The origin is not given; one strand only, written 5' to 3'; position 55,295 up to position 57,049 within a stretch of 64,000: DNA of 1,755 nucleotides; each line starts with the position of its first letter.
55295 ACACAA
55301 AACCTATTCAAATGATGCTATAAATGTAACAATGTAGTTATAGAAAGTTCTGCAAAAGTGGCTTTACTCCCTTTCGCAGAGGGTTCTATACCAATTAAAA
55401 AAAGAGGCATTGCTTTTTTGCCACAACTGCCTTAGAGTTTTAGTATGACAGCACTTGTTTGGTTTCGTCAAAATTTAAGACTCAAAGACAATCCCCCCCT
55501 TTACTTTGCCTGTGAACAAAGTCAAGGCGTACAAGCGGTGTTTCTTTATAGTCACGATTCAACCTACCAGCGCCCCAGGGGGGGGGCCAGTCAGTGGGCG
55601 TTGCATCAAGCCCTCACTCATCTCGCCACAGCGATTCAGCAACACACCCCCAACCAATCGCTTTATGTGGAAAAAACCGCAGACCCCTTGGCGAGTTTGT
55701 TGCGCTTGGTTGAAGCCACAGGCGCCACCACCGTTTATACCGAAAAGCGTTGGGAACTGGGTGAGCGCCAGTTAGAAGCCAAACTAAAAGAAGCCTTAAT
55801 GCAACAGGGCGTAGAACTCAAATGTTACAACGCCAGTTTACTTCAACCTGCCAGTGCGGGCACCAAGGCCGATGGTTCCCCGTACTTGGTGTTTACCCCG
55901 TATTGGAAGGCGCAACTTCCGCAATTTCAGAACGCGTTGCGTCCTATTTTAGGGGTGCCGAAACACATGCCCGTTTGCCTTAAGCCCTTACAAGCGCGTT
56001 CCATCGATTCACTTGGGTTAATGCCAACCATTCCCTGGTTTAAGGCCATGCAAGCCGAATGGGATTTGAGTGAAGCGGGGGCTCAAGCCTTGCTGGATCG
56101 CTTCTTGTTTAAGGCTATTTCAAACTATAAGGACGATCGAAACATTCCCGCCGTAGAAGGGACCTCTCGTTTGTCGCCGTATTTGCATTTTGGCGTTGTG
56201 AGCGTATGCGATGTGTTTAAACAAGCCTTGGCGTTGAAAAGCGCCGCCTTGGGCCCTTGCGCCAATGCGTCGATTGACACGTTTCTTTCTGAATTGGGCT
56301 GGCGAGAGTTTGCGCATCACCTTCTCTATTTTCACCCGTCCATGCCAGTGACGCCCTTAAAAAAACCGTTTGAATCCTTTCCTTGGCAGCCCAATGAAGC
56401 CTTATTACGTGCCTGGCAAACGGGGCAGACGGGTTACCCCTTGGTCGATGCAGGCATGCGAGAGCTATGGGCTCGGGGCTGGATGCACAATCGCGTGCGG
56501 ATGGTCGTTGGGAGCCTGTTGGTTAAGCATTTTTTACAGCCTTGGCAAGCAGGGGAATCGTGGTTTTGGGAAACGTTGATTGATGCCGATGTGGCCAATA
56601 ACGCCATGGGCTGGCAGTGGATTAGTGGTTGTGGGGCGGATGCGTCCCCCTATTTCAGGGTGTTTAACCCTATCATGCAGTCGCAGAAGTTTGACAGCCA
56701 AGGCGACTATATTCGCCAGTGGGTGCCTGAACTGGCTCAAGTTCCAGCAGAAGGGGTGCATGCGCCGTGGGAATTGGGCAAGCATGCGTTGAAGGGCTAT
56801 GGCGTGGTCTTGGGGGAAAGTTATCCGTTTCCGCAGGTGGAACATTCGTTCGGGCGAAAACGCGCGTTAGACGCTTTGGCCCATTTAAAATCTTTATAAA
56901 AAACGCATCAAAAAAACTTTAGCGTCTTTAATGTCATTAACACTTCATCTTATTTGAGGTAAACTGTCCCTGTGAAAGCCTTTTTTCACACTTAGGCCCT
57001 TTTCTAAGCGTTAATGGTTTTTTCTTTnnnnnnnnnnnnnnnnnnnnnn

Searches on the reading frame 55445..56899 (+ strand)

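Call 66: search_protein_families(library=pfam, proteins=[window:55445-56899:+])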
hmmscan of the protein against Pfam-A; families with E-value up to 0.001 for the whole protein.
window:55445-56899:+ (484 aa): 2 families
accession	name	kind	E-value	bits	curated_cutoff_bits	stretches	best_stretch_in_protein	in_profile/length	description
PF03441.19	FAD_binding_7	-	3.4e-83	278.4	27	1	280-478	1-201/203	FAD binding domain of DNA photolyase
PF00875.24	DNA_photolyase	-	1.4e-31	110.1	26.6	1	3-164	1-159/164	DNA photolyase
